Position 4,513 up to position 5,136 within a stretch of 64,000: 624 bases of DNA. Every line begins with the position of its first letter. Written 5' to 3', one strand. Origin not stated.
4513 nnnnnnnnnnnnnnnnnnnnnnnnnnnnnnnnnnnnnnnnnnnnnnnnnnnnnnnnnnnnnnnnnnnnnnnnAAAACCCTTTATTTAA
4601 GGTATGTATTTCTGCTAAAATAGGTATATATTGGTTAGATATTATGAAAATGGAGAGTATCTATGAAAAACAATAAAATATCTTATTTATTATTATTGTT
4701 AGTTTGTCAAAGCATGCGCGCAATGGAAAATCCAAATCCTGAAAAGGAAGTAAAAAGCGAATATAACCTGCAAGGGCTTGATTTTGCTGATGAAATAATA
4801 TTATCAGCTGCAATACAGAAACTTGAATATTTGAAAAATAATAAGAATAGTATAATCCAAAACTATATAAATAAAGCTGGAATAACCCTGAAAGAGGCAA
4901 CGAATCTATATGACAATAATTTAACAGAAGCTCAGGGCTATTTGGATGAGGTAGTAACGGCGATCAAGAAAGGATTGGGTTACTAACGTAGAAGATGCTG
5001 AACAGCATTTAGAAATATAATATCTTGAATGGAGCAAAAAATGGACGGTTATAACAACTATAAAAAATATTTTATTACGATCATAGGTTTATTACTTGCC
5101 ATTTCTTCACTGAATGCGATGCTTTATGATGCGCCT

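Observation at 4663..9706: Tandem array of ~12 paralogous genes for small secreted proteins sharing one ~30-aa helix-loop-helix module of unknown function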

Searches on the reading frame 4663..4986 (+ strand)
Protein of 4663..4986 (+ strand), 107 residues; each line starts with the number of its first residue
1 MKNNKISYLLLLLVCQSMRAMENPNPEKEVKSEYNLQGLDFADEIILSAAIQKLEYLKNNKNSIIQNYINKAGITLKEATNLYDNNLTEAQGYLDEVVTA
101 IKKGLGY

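Call 3: search_protein_families(library=pfam, max_evalue=1, proteins=[window:4663-4986:+])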
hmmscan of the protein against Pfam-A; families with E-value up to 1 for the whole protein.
window:4663-4986:+ (107 aa): 1 family
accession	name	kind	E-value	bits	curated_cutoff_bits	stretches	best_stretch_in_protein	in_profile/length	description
PF24718.1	HTH_73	-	0.029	14.7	27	1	15-48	6-38/71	HTH-like domain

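Call 4: search_protein_families(library=ncbifam, max_evalue=1, proteins=[window:4663-4986:+])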
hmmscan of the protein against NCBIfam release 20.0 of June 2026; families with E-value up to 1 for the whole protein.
window:4663-4986:+ (107 aa): 0 families

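Call 12: find_homologous_proteins(query=A1, max_evalue=0.01)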
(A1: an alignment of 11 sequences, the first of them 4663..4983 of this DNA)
Query A1 (11 sequences) (107 aa, profile of the alignment): 5 proteins with E <= 0.01 among 683 candidates.
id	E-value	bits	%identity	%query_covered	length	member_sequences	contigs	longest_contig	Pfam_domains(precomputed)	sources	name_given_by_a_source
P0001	1.6e-36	143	36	34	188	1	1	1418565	-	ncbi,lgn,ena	-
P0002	1.9e-24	104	100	100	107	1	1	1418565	-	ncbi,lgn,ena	-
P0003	3.4e-23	100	33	25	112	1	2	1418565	-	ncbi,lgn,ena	-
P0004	3.5e-23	100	38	21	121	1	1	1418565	-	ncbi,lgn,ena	-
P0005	6.3e-15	73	-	-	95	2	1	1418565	-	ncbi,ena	-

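Call 13: find_encoding_contigs(protein=P0002, flank=10000, max_places=4)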
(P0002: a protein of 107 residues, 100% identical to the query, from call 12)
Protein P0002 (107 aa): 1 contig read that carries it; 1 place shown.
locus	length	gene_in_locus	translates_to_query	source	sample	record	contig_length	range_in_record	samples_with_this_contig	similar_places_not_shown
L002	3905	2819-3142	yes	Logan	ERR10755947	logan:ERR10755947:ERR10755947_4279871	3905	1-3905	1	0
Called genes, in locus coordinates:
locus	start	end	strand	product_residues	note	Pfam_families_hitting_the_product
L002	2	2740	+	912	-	?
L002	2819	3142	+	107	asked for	-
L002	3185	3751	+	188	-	-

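Call 24: search_protein_representatives(alignment_id=A2)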
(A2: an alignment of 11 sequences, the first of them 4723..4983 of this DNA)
Query: 11 sequences, 85 profile positions. Proteins with E-value up to 0.001 (for the whole library): 15; up to 1e-10: 10; up to 1e-30: 1. The best 15 are listed.
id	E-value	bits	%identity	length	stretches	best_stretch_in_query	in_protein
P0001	4.8e-37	142.0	-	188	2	6-84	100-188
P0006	8.4e-22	93.2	-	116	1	1-84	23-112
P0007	3.7e-21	91.2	-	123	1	1-84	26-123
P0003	4.3e-19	84.5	-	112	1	1-85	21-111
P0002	1.8e-17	79.3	-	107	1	1-82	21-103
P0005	2.2e-17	79.0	-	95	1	16-84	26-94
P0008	1.2e-16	76.7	-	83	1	1-84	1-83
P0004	1.3e-16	76.6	-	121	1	6-85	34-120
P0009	1.1e-15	73.6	-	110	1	1-84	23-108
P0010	5.1e-13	65.0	-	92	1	15-76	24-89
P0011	3.3e-06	43.2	-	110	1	21-76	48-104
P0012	4.8e-06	42.7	-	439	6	33-68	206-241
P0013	2.0e-05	40.7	-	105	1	6-74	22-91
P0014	5.2e-05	39.4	-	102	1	19-76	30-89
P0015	3.1e-04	36.9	-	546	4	29-81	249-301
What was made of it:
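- Closest known: Secreted ORFan and ankyrin-repeat repertoire of Dependentiae. Different: The three-helix family itself was found in only two lineages (call 24).
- Hits at E=3e-6 to 5e-5 to foreign members in a library of 1.84e9 proteins, with almost nothing else found (call 24).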

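Call 26: find_encoding_contigs(protein=P0013, flank=10000, max_places=4)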
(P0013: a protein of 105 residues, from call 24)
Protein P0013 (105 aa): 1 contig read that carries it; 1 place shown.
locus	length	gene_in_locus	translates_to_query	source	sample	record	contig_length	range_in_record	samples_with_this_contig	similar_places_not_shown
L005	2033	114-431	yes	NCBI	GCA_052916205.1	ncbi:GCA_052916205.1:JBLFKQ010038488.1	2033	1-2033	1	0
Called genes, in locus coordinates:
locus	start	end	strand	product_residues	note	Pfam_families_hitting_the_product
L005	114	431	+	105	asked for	-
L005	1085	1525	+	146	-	-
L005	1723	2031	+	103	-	?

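Call 27: find_encoding_contigs(protein=P0014, flank=10000, max_places=4)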
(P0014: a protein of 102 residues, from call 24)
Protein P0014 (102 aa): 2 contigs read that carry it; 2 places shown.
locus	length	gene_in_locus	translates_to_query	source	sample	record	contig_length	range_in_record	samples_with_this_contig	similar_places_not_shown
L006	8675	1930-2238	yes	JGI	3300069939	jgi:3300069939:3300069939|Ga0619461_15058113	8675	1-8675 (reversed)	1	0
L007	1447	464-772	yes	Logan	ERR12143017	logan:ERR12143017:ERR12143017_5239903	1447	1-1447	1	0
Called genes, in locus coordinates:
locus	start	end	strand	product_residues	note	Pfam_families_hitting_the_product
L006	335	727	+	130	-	-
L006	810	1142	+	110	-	-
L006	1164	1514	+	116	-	PF22299:BRISC_FAM175B_helical (faint)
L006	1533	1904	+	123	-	-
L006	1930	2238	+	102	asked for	-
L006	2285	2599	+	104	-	-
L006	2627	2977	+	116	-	-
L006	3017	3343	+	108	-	-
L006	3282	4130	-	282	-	PF00730:HhH-GPD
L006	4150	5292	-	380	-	PF06925:MGDG_synth (weak), PF02684:LpxB, PF04101:Glyco_tran_28_C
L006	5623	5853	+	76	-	-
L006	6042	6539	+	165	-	PF09835:DUF2062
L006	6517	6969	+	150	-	PF01668:SmpB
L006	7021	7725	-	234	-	PF02511:Thy1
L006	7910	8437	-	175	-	-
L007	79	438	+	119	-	-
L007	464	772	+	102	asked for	-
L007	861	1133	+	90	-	-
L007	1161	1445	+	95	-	?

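Call 28: find_encoding_contigs(protein=P0011, flank=10000, max_places=4)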
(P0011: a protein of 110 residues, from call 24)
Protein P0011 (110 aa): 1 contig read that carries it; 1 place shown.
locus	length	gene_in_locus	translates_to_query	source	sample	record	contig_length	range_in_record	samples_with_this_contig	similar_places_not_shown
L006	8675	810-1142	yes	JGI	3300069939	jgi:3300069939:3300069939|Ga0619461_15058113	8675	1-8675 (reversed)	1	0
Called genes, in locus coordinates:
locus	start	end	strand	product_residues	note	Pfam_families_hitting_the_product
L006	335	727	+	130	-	-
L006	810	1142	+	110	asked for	-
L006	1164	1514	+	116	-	PF22299:BRISC_FAM175B_helical (faint)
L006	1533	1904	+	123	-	-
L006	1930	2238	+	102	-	-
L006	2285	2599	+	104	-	-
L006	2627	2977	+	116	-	-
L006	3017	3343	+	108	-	-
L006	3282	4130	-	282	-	PF00730:HhH-GPD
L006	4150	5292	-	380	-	PF06925:MGDG_synth (weak), PF02684:LpxB, PF04101:Glyco_tran_28_C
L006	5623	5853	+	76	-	-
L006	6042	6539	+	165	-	PF09835:DUF2062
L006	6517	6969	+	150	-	PF01668:SmpB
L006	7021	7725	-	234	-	PF02511:Thy1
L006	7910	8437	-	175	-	-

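Call 37: find_homologous_proteins(query=A3, max_evalue=1)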
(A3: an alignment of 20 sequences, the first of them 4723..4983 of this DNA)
Query A3 (20 sequences) (87 aa, profile of the alignment): 6 proteins with E <= 1 among 434 candidates.
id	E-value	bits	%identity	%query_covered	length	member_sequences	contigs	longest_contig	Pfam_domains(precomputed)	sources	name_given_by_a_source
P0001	1.8e-27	113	36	41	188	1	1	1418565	-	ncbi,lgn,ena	-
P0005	5.8e-14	69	45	13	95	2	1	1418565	-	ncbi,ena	-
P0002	1.1e-9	56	100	100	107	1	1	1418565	-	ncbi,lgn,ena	-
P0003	1.3e-9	55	50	14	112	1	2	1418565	-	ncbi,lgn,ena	-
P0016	1.3e-9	55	23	63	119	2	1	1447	-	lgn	-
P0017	2.3e-7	48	-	-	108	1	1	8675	-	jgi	jgi:hypothetical protein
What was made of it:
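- Tried and rejected: Word-index searches of 5.8e9 proteins with the window profile and with the enlarged profile returned only proteins from the window genome or the L006/L007 lineage (calls 12, 37).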

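Call 48: search_solved_structures(query=A3, max_evalue=10, show_alignments=3)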
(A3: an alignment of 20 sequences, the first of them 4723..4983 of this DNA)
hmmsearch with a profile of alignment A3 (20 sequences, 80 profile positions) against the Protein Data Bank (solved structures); distinct sequences matched with E-value up to 10: 47.
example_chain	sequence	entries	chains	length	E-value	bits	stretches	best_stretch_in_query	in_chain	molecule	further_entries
2gh1_A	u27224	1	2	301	0.026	17.4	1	29-61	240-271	Methyltransferase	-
9isj_A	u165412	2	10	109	0.045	16.7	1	6-69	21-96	Cell division protein ZapA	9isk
21zd_A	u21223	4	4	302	0.058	16.3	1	16-53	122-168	Ferric anguibactin-binding protein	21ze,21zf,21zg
2x7p_A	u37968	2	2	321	0.059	16.3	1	6-49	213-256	POSSIBLE THIAMINE BIOSYNTHESIS ENZYME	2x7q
3uf1_A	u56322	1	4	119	0.062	16.2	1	9-40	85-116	Vimentin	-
1pgy_A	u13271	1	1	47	0.093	15.7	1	30-69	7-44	Swa2p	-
2ld3_A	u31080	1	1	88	0.1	15.5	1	18-71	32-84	Myosin VI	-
6e2j_A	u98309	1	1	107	0.14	15.1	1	7-71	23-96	Keratin, type II cytoskeletal 1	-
6ec0_A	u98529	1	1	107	0.16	14.9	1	6-71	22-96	Keratin 1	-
7x9s_B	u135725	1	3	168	0.17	14.9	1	10-53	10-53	Motility gene repressor MogR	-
3gu3_A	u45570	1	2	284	0.17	14.8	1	29-61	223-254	Methyltransferase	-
4j41_A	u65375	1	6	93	0.18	14.7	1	9-72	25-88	secreted protein EsxB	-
8sbn_A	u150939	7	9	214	0.2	14.6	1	27-68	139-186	Dephospho-CoA kinase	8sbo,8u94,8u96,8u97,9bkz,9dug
4j7k_A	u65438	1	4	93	0.22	14.5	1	9-72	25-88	secreted protein EsxB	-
3fdq_A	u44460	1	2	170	0.22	14.4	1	11-53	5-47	Motility gene repressor mogR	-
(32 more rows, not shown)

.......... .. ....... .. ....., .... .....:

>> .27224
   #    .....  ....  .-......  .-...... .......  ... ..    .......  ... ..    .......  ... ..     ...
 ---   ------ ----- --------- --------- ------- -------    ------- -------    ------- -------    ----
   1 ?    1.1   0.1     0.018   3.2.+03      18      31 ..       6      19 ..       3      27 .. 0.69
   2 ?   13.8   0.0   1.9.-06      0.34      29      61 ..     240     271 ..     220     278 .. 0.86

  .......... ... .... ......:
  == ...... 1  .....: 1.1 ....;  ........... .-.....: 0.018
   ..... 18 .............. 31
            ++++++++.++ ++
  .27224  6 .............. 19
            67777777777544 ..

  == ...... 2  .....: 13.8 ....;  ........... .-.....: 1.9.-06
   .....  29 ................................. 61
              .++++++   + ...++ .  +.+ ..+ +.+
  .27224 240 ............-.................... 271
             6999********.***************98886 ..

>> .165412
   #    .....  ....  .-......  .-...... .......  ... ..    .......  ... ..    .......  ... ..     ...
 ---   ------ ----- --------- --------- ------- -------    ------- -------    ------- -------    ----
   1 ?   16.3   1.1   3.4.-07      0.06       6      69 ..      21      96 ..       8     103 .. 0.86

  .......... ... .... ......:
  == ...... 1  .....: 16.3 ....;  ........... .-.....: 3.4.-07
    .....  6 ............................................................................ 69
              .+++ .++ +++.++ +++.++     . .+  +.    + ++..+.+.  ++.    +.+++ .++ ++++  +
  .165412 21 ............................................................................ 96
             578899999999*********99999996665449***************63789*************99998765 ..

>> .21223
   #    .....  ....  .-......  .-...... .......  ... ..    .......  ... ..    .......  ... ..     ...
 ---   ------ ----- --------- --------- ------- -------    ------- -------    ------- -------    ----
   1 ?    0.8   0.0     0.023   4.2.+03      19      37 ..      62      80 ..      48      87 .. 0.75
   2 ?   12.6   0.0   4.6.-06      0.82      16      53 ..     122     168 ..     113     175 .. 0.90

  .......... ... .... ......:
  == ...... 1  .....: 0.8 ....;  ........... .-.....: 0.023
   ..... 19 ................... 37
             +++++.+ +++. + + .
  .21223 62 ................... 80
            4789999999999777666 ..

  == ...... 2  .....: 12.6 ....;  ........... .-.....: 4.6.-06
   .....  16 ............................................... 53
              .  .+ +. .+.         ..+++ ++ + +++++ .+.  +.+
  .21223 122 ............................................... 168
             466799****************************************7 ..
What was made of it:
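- There is one weak hit to the Swa2p UBA domain, 1pgy, E=0.093 (call 48).
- Tried and rejected: A profile search of PDB sequences found nothing below E=0.026 (call 48).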

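Call 51: predict_structure(alignment_id=A5)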
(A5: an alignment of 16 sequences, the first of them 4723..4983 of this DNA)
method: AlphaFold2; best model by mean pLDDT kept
length: 87 residues; sequences in the alignment: 16
mean_pLDDT: 92.6   pTM: 0.79
mean pLDDT of the five models: 92.6, 91.5, 90.6, 90.0, 89.2
residues with pLDDT >= 90: 64; 70-90: 19; 50-70: 4; < 50: 0
segments of 3 or more residues with pLDDT < 50: none
pLDDT, mean of each block of 10 residues (from residue 1): 79 87 95 97 98 98 98 96 83
secondary structure, 60 per line:
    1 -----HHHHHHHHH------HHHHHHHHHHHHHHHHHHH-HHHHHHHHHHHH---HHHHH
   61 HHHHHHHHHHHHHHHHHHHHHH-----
elements in order: H6-14 H21-39 H41-52 H56-82

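Call 54: fold_search(model_id=the predicted structure, library=pdb)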
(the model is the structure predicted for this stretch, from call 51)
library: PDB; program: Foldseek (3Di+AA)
matches with E <= 10: 186; with E <= 0.001: 0
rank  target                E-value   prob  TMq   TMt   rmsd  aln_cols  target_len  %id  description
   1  4uxz_F                6.0e-01  0.92  0.61  0.57   5.8        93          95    8  Structure of delta7-DgkA-syn in 7.9 MAG to 2.18 angstrom resolution (released 2015-09-30)
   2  5dwk_A                6.3e-01  0.91  0.54  0.50   4.6        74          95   15  Diacylglycerol Kinase solved by multi crystal multi orientation native SAD (released 2016-03-23)
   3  5d57_C                9.8e-01  0.95  0.62  0.59   4.3        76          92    8  In meso X-ray crystallography structure of diacylglycerol kinase, DgkA, at 100 K (released 2016-01-13)
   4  3ze3_B                9.8e-01  0.85  0.55  0.49   4.5        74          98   12  Crystal structure of the integral membrane diacylglycerol kinase - delta7 (released 2013-05-22)
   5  4uxz_A                1.0e+00  0.93  0.62  0.47   4.3        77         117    9  Structure of delta7-DgkA-syn in 7.9 MAG to 2.18 angstrom resolution (released 2015-09-30)
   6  4up6_B                1.0e+00  0.92  0.60  0.47   4.0        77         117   10  Crystal structure of the wild-type diacylglycerol kinase refolded in the lipid cubic phase (released 2014-10-22)
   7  4brr_B                1.1e+00  0.82  0.54  0.48   4.6        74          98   15  Crystal structure of the integral membrane diacylglycerol kinase - delta 7.79 (released 2014-06-18)
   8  5dwk_E                1.2e+00  0.90  0.61  0.63   4.6        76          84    8  Diacylglycerol Kinase solved by multi crystal multi orientation native SAD (released 2016-03-23)
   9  5dwk_C                1.2e+00  0.91  0.62  0.52   4.3        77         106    9  Diacylglycerol Kinase solved by multi crystal multi orientation native SAD (released 2016-03-23)
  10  4bpd_F                1.2e+00  0.89  0.61  0.58   4.6        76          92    8  Structure determination of an integral membrane kinase (released 2014-05-07)
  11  5d56_E                1.3e+00  0.87  0.62  0.61   4.7        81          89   11  In meso in situ serial X-ray crystallography structure of diacylglycerol kinase, DgkA, at 100 K (released 2016-01-13)
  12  3ze3_F                1.3e+00  0.75  0.54  0.53   4.8        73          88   11  Crystal structure of the integral membrane diacylglycerol kinase - delta7 (released 2013-05-22)
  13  3ze3_A                1.4e+00  0.82  0.60  0.47   4.7        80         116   10  Crystal structure of the integral membrane diacylglycerol kinase - delta7 (released 2013-05-22)
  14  3tul_A                1.4e+00  0.30  0.32  0.23   7.1        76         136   20  Crystal structure of N-terminal region of Type III Secretion Major Translocator SipB (residues 82-226) (released 2012-02-15)
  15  3ze5_B                1.5e+00  0.75  0.56  0.44   5.2        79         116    8  Crystal structure of the integral membrane diacylglycerol kinase - delta4 (released 2013-05-22)
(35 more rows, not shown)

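Call 55: search_protein_families(library=pfam, max_evalue=1, proteins=[P0012, P0013, P0011, P0014])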
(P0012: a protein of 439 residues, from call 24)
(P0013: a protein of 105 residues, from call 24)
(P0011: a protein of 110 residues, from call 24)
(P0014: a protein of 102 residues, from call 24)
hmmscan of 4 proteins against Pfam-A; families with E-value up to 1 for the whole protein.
P0012 (439 aa): 28 families (the best 25 are shown)
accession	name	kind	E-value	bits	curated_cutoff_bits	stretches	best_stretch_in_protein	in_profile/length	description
PF11333.13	DUF3135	-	2.2e-12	47.6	22.7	0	289-311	3-25/81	Protein of unknown function (DUF3135)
PF13443.12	HTH_26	-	9.5e-09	35.8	22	0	308-344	6-47/63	Cro/C1-type HTH DNA-binding domain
PF14520.12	HHH_5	-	1.9e-07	31.9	27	0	192-213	23-44/57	Helix-hairpin-helix domain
PF14660.12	DUF4458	-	9.3e-07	29.4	22.4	0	303-338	26-62/114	Domain of unknown function (DUF4458)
PF12826.13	HHH_2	-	4.9e-06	27.1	27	0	192-212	23-43/64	Helix-hairpin-helix motif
PF06603.16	UpxZ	-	8.3e-06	26.5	21.2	0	212-260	21-69/105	UpxZ family of transcription anti-terminator antagonists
PF21672.2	COMM_HN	-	1.1e-05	26.3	23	0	259-301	9-51/103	COMMD2-7/10, HN domain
PF09808.14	SNAPC1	-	1.6e-05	25.5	23.8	1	325-400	97-171/191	Small nuclear RNA activating complex (SNAPc), subunit 1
PF20155.4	TMP_3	-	3.4e-05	24.1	41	1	289-344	106-165/192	Tape measure protein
PF09280.16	XPC-binding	-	4.1e-05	23.6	26.4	0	358-376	9-27/57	XPC-binding domain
PF21960.2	RCF1-5-like_lid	-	0.00016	22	27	0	268-283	16-31/43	RCF1/5-like, AAA+ ATPase lid domain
PF11637.13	UvsW-1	-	0.0015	19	25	0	263-295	15-51/56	UvsW.1 domain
PF14066.11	DUF4256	-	0.0027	17.8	27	0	215-244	11-40/173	Protein of unknown function (DUF4256)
PF03118.21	RNA_pol_A_CTD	-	0.0027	17.8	23.8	0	301-351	8-58/67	Bacterial RNA polymerase, alpha chain C terminal domain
PF21680.2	GIDA_C_1st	-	0.0084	17.3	24.7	0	194-241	31-77/96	tRNA modifying enzyme MnmG/GidA C-terminal helical domain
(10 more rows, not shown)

P0013 (105 aa): 5 families
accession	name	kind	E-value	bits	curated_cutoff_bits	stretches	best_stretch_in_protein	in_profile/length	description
PF15796.10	KELK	-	0.0016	19.3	27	1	32-56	44-68/80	KELK-motif containing domain of MRCK Ser/Thr protein kinase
PF00489.22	IL6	-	0.026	14.5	27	1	29-65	97-132/186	Interleukin-6/G-CSF/MGF family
PF23985.1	DUF7308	-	0.029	14.9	27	1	31-97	69-135/200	Domain of unknown function (DUF7308)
PF05835.17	Synaphin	-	0.041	14.6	27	1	15-95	9-60/142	Synaphin protein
PF09716.15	ETRAMP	-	0.052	14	29.1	1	1-58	1-56/81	Malarial early transcribed membrane protein (ETRAMP)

P0011 (110 aa): 1 family
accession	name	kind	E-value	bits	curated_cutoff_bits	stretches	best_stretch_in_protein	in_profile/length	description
PF09716.15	ETRAMP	-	0.0065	16.9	29.1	1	1-64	1-51/81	Malarial early transcribed membrane protein (ETRAMP)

P0014 (102 aa): 1 family
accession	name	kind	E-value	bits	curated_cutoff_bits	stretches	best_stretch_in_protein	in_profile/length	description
PF21956.1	DUF6922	-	0.13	12.2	27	1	42-66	14-37/52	Family of unknown function (DUF6922)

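Call 56: find_encoding_contigs(protein=P0012, flank=8000, max_places=3)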
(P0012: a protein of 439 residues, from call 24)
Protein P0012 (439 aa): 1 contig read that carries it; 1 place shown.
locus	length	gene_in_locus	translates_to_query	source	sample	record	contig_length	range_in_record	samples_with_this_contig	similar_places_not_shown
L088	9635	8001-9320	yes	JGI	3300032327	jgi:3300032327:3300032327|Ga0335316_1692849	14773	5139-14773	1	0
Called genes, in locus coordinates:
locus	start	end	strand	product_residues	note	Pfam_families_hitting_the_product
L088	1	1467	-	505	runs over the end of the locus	PF00263:Secretin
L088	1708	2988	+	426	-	PF01512:Complex1_51K, PF10531:SLBB, PF22461:SLBB_2, PF10589:NADH_4Fe-4S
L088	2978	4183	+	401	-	PF01128:IspD, PF12804:NTP_transf_3, PF02542:YgbB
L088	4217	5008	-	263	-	PF04028:DUF374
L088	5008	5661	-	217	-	PF00923:TAL_FSA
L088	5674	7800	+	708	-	PF17764:PriA_3primeBD, PF00270:DEAD, PF04851:ResIII, PF18319:Zn_ribbon_PriA, PF00271:Helicase_C (weak), PF18074:PriA_C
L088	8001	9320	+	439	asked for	PF14520:HHH_5 (faint), PF11333:DUF3135 (faint), PF06603:UpxZ (faint), PF13443:HTH_26 (faint), PF09808:SNAPC1 (faint), PF12826:HHH_2 (faint)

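Call 73: fold_search(model_id=the predicted structure, library=viral)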
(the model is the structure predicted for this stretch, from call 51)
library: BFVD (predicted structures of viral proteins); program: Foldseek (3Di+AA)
matches with E <= 10: 358; with E <= 0.001: 0
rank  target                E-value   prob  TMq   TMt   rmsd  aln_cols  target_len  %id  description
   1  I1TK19                3.4e-01  0.99  0.58  0.69   4.0        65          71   23  (no name in the UniProt tables at hand)
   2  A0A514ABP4            8.6e-01  0.92  0.59  0.10   3.9        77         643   14  (no name in the UniProt tables at hand)
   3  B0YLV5                9.6e-01  0.85  0.52  0.55   6.4        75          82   17  Uncharacterized protein [Glossina hytrovirus (isolate Glossina pallidipes/Ethiopia/Seibersdorf/-)]
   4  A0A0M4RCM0            1.1e+00  0.80  0.50  0.49   6.5        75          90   20  (no name in the UniProt tables at hand)
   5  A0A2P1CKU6            1.2e+00  0.75  0.49  0.17   6.5        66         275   14  Nucleotide pyrophosphohydrolase [Pantoea phage vB_PagS_Vid5]
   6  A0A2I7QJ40            1.2e+00  0.25  0.34  0.34   7.8        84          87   20  (no name in the UniProt tables at hand)
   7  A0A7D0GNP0            1.3e+00  0.69  0.49  0.30   6.0        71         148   18  (no name in the UniProt tables at hand)
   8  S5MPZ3                1.3e+00  0.89  0.55  0.61   4.3        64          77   19  Uncharacterized protein [Sinorhizobium phage phiM12]
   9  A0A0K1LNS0            1.3e+00  0.47  0.47  0.49   6.2        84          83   20  Uncharacterized protein [Citrobacter phage Merlin]
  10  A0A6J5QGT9            1.5e+00  0.72  0.50  0.59   4.3        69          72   16  Uncharacterized protein [uncultured Caudovirales phage]
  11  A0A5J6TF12            1.5e+00  0.21  0.34  0.14   8.5        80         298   12  Helix-turn-helix DNA binding domain protein [Mycobacterium phage MalagasyRose]
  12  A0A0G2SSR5            1.6e+00  0.72  0.54  0.22   5.4        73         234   12  Uncharacterized protein [Proteus phage vB_PmiM_Pm5461]
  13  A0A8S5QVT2            1.6e+00  0.30  0.37  0.40   8.2        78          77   10  Uncharacterized protein [Myoviridae sp. ctTK08]
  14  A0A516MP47            1.8e+00  0.38  0.45  0.33   9.7        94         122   15  (no name in the UniProt tables at hand)
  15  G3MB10                1.8e+00  0.20  0.33  0.27  10.3        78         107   15  Gp630 [Bacillus phage G]
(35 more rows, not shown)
